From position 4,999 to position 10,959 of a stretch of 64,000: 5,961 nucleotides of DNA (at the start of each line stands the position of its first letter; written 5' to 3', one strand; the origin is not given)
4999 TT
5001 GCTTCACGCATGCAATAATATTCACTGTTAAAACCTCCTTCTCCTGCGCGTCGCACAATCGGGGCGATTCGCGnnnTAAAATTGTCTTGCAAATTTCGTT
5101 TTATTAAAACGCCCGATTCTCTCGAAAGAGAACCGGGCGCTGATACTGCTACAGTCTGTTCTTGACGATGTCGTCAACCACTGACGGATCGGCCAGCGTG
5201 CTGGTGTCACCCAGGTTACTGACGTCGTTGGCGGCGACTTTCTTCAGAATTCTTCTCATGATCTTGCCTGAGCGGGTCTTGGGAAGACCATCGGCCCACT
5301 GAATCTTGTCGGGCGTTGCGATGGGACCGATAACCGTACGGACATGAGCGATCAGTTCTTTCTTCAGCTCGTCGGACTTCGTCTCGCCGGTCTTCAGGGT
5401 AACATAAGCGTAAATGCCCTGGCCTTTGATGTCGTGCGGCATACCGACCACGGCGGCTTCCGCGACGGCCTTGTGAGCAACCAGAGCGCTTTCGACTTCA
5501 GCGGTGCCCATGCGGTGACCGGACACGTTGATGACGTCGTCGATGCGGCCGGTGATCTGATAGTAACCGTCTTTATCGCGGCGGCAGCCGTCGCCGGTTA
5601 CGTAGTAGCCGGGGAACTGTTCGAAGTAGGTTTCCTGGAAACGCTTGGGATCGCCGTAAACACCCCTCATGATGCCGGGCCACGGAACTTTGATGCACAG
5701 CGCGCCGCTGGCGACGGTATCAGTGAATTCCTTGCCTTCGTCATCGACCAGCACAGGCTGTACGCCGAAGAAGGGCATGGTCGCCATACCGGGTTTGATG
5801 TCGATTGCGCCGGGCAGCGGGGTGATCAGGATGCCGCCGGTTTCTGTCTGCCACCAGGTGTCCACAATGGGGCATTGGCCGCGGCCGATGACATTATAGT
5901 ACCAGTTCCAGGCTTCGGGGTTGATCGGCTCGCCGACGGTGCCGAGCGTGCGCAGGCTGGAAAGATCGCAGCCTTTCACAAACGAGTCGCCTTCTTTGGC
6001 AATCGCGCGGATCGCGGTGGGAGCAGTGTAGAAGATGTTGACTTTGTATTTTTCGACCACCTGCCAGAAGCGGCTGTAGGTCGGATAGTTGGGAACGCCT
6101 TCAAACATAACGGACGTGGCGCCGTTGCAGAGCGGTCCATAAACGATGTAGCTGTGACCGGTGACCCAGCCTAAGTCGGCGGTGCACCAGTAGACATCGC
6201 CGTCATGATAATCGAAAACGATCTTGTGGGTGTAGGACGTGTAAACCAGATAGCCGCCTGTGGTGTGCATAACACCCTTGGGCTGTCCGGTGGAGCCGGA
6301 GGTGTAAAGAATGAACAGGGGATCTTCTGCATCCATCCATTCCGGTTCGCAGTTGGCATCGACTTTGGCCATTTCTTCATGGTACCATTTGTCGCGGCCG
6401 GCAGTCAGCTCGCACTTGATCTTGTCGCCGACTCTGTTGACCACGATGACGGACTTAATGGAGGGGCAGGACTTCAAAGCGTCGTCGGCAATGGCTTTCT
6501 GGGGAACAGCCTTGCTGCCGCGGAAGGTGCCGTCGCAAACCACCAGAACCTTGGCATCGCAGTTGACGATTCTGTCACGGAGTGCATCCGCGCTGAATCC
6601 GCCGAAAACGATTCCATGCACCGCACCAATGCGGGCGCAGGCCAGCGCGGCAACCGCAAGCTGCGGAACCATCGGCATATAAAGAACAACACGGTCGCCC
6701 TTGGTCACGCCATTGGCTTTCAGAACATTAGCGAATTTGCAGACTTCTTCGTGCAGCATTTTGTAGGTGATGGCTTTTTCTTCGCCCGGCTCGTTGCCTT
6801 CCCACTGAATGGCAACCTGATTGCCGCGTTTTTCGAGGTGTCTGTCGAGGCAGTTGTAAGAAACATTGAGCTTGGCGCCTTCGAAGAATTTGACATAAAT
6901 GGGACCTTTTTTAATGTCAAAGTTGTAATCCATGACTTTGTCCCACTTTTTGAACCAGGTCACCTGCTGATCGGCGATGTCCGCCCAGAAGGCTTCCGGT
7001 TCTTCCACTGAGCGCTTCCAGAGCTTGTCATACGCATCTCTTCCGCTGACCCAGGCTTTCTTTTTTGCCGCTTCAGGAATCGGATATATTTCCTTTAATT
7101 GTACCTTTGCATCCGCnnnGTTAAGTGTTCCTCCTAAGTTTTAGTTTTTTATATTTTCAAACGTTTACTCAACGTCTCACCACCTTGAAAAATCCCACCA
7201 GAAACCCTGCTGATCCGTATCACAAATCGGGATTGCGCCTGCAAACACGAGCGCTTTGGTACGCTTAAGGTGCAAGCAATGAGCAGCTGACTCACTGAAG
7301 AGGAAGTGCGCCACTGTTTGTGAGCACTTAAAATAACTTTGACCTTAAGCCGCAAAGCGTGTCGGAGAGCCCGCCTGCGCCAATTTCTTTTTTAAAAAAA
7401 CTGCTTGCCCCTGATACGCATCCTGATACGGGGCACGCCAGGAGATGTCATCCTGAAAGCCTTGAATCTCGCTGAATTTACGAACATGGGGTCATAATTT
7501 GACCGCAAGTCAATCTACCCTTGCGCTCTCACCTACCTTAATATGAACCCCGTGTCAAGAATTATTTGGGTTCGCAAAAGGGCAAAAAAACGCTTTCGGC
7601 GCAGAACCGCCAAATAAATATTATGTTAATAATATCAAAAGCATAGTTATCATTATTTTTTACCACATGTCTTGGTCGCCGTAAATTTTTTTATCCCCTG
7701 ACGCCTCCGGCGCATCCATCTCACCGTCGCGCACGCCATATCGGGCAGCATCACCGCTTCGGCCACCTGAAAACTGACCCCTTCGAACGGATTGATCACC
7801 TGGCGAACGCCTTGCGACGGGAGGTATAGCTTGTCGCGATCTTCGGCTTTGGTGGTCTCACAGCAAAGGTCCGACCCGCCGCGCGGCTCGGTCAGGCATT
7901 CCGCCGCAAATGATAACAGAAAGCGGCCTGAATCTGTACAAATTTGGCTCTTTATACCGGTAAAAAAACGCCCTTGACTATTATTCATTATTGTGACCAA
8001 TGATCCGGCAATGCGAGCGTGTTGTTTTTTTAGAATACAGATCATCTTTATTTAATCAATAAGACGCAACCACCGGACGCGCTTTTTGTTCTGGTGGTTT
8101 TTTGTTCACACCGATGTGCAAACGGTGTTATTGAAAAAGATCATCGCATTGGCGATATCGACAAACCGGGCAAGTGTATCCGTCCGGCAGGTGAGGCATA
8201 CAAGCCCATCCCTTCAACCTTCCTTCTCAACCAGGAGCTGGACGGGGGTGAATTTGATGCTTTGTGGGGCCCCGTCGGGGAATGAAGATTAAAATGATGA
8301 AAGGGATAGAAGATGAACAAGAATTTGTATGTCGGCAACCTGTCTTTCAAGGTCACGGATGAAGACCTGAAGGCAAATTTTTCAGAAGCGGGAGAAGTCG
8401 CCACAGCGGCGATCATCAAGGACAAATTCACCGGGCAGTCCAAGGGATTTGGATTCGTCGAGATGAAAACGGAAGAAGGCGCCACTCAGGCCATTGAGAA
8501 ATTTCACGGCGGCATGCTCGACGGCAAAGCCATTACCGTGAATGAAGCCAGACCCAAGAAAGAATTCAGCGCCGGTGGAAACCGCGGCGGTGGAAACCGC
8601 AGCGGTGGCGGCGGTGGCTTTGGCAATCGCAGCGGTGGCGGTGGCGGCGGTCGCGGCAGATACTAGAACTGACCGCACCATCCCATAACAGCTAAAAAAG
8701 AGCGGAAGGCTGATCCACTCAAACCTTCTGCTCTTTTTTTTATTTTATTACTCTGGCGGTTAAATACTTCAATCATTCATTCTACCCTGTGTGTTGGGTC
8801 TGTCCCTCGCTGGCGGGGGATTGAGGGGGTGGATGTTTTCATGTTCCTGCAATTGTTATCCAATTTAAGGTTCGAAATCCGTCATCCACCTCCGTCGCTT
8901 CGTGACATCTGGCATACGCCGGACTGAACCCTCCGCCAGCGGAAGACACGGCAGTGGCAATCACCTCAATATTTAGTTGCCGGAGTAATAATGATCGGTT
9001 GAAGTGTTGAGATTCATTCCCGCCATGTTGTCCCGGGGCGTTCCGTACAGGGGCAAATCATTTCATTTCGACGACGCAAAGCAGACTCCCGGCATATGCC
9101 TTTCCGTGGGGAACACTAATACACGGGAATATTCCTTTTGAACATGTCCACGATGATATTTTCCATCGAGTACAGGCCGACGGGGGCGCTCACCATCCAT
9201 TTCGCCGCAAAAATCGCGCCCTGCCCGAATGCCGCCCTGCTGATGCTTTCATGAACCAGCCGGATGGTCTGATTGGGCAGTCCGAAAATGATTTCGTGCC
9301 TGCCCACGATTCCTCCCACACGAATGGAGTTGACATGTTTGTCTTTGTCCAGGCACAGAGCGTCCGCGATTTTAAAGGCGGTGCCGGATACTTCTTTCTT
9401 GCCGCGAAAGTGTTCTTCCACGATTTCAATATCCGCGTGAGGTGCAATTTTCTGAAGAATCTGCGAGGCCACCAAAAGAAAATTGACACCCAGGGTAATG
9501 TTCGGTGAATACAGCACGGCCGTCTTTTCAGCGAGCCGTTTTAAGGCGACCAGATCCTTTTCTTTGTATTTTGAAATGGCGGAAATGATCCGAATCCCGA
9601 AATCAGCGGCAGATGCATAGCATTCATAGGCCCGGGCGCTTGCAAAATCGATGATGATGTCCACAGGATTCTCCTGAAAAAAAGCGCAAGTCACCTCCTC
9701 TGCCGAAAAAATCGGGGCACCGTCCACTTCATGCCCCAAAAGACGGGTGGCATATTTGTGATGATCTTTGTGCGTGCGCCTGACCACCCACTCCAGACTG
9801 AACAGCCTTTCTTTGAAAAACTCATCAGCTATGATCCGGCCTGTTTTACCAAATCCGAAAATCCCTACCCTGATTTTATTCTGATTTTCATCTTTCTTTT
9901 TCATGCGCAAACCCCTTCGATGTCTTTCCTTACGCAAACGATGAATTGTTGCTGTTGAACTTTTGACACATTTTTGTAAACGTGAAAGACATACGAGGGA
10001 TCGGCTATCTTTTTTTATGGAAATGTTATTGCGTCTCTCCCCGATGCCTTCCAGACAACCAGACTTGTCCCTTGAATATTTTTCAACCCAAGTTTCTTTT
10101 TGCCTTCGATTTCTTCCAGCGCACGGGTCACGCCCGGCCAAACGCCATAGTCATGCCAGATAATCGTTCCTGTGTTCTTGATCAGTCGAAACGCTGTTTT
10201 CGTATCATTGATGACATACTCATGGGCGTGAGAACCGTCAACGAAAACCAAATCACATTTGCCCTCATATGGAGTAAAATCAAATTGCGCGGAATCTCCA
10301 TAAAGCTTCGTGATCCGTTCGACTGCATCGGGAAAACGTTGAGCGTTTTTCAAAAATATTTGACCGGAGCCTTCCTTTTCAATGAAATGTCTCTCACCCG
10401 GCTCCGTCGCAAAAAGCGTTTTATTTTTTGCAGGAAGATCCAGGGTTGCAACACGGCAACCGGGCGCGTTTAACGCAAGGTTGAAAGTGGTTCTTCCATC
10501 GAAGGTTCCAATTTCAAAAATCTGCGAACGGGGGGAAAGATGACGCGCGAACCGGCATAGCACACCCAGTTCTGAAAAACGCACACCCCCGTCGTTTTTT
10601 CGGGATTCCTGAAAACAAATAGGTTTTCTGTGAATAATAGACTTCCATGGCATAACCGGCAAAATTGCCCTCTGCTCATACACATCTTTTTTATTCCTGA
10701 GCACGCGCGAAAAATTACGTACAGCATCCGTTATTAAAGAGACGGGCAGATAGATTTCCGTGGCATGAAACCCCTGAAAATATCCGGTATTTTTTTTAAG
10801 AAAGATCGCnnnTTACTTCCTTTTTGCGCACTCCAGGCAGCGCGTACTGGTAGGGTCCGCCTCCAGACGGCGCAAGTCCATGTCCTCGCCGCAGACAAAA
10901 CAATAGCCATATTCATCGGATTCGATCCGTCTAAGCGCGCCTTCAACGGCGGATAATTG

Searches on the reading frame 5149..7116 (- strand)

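Call 33: search_protein_families(library=pfam, proteins=[window:5149-7116:-], max_evalue=0.00001)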
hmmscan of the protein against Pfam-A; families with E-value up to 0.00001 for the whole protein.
window:5149-7116:- (655 aa): 3 families
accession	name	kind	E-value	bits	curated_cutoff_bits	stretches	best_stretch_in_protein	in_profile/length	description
PF00501.34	AMP-binding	-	1.8e-88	297.4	29.9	1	91-487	2-384/384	AMP-binding enzyme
PF13193.12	AMP-binding_C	-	2.9e-28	99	24.5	1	540-618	1-76/76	AMP-binding enzyme C-terminal domain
PF16177.11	ACAS_N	-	8.8e-21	73.9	27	1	29-89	1-55/55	Acetyl-coenzyme A synthetase N-terminus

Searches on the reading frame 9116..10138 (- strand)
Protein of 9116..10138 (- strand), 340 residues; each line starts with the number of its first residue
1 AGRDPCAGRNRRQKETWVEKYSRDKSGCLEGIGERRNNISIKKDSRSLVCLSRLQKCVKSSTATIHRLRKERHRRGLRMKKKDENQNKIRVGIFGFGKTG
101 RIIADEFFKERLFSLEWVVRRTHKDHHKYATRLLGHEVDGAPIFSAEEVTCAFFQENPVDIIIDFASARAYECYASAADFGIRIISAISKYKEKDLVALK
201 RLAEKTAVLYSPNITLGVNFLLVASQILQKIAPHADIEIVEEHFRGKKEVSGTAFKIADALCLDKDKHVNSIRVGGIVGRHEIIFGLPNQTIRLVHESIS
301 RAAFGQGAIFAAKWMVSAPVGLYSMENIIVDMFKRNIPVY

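Call 33: search_protein_families(library=pfam, proteins=[window:9116-10138:-], max_evalue=0.00001)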
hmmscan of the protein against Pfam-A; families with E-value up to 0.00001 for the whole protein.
window:9116-10138:- (340 aa): 2 families
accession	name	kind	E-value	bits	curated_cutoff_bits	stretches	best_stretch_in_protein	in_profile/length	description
PF05173.19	DapB_C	-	5.8e-24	84.9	27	1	217-329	1-121/121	Dihydrodipicolinate reductase, C-terminus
PF01113.26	DapB_N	-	5e-10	40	25.6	1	89-213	1-123/124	Dihydrodipicolinate reductase, N-terminus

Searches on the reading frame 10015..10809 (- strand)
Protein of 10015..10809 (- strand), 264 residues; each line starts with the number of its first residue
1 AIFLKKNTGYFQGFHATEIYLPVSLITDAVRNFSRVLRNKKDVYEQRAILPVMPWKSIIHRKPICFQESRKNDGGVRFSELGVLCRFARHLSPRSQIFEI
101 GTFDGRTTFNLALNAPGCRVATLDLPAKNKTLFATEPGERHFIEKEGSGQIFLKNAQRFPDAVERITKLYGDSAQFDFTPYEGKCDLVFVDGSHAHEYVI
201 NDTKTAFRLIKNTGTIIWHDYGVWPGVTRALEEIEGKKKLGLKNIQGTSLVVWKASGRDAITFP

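Call 33: search_protein_families(library=pfam, proteins=[window:10015-10809:-], max_evalue=0.00001)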
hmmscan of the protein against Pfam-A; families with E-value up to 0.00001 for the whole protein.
window:10015-10809:- (264 aa): 1 family
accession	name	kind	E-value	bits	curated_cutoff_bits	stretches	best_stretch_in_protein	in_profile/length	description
PF13578.12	Methyltransf_24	-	5.7e-13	50.1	26.3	1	99-221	2-105/105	Methyltransferase domain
